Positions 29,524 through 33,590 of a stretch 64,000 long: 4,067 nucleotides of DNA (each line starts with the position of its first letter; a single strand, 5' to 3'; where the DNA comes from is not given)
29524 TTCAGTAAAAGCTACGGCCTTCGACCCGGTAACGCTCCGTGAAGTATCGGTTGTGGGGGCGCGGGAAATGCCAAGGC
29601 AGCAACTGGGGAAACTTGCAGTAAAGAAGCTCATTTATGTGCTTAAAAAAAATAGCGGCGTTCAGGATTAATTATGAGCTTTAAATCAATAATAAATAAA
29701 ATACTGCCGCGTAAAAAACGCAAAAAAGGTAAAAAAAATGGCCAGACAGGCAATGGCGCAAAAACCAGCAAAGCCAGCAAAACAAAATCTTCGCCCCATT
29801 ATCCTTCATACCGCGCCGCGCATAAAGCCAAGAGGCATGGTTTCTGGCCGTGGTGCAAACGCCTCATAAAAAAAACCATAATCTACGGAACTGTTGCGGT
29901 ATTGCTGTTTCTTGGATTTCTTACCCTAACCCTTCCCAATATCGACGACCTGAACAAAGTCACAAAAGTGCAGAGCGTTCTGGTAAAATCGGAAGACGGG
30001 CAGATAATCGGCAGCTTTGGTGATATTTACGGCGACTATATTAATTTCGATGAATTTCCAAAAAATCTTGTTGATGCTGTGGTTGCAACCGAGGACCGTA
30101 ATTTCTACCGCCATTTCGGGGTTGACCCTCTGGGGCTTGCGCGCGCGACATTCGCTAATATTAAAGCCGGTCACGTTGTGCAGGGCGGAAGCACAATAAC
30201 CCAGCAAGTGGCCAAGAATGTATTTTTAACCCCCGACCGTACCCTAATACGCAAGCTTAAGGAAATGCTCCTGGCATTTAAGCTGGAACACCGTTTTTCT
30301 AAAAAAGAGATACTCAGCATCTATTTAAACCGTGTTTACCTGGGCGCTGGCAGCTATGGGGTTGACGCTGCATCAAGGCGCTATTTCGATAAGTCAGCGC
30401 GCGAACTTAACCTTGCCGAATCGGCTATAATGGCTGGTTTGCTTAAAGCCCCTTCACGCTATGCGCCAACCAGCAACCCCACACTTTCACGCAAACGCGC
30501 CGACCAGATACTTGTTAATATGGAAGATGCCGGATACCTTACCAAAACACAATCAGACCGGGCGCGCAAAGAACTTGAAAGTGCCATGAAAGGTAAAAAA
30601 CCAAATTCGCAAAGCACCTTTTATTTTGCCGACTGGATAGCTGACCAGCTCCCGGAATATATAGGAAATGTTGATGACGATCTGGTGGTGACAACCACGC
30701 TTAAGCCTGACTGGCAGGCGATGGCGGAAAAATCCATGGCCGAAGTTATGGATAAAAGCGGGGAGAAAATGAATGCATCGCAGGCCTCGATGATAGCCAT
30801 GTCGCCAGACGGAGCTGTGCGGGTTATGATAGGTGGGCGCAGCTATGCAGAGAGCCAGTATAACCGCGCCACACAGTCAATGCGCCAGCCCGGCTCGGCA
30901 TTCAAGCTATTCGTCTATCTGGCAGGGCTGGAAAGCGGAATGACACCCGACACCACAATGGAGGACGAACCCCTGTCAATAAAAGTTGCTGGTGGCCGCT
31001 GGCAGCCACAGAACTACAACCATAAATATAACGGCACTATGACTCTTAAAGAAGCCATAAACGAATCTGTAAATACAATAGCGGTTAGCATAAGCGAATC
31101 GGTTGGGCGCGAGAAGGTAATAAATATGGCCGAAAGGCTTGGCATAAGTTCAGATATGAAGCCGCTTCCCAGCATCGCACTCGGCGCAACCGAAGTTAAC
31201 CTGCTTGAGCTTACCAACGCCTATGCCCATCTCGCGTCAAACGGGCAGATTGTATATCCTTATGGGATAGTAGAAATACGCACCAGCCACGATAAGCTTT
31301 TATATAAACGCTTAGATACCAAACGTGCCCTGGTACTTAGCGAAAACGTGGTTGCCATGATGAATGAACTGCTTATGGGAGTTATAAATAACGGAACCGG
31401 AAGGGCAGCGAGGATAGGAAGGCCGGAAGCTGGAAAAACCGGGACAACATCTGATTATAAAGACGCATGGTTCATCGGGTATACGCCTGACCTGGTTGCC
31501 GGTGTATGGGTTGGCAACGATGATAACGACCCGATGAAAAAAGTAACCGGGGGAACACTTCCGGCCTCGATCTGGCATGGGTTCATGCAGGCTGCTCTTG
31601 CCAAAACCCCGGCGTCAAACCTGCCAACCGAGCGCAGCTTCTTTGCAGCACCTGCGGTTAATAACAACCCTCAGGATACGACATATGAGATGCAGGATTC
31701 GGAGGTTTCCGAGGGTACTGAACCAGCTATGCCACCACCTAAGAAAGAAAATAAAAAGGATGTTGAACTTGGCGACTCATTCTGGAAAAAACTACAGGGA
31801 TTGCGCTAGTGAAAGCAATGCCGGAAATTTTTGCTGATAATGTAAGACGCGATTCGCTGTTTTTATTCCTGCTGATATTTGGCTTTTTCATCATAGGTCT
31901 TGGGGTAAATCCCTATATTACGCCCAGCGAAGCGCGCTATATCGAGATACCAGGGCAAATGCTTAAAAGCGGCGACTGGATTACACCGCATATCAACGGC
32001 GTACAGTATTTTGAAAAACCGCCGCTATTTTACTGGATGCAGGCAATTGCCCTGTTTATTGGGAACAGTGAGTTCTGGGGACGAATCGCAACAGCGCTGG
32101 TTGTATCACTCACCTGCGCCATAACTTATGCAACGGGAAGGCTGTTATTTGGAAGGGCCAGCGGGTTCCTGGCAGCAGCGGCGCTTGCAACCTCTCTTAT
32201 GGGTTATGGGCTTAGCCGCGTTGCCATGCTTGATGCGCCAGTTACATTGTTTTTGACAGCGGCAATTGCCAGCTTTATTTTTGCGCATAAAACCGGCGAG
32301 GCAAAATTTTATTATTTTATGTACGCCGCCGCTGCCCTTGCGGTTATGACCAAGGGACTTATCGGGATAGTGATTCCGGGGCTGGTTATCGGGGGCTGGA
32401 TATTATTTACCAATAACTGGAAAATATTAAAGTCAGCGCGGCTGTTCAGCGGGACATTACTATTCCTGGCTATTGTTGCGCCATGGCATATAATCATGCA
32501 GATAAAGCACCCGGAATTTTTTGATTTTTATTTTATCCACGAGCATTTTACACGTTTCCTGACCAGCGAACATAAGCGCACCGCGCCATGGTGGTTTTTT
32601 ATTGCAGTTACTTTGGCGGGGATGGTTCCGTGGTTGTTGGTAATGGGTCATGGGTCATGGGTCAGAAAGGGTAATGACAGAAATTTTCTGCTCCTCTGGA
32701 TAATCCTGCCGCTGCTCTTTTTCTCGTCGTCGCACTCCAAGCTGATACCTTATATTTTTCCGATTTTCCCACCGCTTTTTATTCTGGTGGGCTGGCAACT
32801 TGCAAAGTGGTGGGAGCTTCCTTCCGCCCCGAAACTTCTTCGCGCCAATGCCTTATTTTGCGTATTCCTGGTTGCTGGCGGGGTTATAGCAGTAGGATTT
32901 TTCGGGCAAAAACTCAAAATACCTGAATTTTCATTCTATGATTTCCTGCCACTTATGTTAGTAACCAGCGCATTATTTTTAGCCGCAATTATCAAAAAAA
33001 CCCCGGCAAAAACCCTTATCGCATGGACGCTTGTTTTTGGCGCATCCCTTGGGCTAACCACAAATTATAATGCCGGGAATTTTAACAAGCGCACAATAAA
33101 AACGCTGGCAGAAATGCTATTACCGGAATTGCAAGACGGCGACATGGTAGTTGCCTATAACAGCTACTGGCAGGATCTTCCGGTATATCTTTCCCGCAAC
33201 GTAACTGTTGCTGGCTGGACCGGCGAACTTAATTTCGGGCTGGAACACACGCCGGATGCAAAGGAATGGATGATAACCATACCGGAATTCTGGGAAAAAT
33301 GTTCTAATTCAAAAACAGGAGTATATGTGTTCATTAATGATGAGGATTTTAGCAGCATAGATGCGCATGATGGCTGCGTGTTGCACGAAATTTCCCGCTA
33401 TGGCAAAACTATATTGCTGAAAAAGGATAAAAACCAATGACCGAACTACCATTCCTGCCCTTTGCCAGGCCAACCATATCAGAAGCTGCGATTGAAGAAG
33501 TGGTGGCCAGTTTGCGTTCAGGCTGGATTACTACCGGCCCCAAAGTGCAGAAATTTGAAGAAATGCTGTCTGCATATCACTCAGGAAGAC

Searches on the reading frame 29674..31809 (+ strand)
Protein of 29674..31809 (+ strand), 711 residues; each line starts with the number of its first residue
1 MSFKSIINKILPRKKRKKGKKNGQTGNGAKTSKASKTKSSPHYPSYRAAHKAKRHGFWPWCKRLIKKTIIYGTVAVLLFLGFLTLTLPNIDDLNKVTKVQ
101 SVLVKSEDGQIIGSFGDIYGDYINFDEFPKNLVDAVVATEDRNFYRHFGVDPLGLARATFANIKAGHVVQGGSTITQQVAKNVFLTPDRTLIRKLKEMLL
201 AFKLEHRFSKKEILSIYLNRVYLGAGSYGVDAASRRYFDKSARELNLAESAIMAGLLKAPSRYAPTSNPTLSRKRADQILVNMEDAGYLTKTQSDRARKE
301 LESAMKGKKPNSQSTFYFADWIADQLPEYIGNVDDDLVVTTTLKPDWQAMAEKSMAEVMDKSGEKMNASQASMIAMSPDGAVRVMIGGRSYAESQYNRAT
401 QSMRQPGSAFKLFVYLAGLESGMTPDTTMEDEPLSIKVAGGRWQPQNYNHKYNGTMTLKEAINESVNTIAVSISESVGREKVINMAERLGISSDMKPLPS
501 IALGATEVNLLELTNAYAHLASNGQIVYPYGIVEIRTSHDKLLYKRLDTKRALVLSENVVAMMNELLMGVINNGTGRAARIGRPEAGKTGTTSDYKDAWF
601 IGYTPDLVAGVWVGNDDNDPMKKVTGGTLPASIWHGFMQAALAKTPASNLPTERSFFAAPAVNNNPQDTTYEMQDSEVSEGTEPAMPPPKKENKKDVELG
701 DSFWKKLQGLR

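Call 35: search_protein_families(library=pfam, proteins=[window:29674-31809:+], max_evalue=0.00001)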
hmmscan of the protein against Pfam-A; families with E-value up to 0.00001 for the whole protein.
window:29674-31809:+ (711 aa): 2 families
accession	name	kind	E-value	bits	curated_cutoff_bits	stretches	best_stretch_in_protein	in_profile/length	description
PF00912.28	Transgly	-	1.2e-65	220.7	27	1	109-283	2-177/178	Transglycosylase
PF00905.27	Transpeptidase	-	4e-33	115.3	22.1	1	373-606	3-267/299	Penicillin binding protein transpeptidase domain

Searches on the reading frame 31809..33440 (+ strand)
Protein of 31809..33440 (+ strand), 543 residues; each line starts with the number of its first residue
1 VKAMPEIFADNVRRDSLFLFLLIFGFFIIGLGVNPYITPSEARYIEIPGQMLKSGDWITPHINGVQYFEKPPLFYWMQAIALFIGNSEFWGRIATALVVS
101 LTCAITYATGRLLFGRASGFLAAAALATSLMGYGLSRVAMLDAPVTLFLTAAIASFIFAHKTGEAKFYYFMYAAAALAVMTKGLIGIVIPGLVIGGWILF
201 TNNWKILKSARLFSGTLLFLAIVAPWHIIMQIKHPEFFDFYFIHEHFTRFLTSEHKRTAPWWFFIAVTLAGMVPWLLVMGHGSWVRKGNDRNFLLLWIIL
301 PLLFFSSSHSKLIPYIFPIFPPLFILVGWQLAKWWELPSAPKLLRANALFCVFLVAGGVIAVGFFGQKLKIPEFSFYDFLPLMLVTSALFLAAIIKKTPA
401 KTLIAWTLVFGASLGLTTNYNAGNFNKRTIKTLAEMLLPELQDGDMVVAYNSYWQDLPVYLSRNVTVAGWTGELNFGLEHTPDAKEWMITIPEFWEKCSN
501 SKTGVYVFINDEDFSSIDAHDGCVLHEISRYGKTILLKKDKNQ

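Call 35: search_protein_families(library=pfam, proteins=[window:31809-33440:+], max_evalue=0.00001)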
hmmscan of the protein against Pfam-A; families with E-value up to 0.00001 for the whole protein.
window:31809-33440:+ (543 aa): 3 families
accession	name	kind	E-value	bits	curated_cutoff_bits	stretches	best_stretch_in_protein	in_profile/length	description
PF13231.12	PMT_2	-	1.6e-21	77.7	26.1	1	70-228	2-159/160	Dolichyl-phosphate-mannose-protein mannosyltransferase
PF02366.24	PMT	-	5.7e-17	62.5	22.7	1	36-238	25-242/245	Dolichyl-phosphate-mannose-protein mannosyltransferase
PF18583.6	Arnt_C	-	1.3e-07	31.7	26.5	1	433-536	1-100/103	Aminoarabinose transferase C-terminal domain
